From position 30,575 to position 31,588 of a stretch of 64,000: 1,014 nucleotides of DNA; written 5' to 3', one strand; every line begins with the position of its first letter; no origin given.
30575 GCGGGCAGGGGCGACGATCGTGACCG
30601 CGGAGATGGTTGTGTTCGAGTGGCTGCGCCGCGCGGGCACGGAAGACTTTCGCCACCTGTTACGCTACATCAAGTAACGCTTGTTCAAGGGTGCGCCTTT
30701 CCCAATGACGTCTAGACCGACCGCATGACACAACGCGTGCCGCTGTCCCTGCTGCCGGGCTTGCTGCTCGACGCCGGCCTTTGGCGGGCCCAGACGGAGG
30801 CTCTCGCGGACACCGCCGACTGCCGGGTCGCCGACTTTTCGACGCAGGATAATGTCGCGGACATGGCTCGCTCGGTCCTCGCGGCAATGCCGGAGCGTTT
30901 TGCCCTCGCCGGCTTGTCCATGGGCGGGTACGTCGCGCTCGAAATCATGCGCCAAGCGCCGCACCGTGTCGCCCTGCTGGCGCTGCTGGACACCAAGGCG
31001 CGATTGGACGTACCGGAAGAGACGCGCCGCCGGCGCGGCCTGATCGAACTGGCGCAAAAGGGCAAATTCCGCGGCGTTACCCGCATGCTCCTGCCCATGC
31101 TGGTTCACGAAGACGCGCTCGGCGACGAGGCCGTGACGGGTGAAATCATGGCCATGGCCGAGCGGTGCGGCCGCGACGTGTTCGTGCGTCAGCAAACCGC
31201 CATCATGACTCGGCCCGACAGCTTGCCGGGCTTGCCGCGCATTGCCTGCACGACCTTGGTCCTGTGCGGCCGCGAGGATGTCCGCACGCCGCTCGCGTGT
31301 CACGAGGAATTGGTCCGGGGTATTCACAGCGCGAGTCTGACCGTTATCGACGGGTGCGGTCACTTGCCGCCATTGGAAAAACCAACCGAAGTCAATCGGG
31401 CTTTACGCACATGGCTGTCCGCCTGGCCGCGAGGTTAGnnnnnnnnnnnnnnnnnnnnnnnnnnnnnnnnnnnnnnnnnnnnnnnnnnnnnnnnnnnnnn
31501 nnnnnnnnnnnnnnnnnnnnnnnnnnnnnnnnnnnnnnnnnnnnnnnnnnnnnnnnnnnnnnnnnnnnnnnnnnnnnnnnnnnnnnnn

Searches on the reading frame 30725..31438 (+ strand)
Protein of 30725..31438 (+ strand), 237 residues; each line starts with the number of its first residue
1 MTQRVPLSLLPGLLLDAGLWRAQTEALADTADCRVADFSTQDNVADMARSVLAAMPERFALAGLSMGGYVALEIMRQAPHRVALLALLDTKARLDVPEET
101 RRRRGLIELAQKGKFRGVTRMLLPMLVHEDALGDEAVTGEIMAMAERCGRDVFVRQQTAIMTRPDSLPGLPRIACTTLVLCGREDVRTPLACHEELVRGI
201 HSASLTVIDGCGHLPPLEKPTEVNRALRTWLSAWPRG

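Call 8: search_protein_families(library=pfam, proteins=[window:30725-31438:+], max_evalue=0.00001)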
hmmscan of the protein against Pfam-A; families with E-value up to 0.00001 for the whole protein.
window:30725-31438:+ (237 aa): 2 families
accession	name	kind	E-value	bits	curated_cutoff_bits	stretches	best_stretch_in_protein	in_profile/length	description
PF12697.13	Abhydrolase_6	-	4e-14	54.2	26.3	1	37-226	45-217/217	Alpha/beta hydrolase family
PF00561.26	Abhydrolase_1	-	7.2e-08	32.8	25.8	1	36-220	48-245/245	alpha/beta hydrolase fold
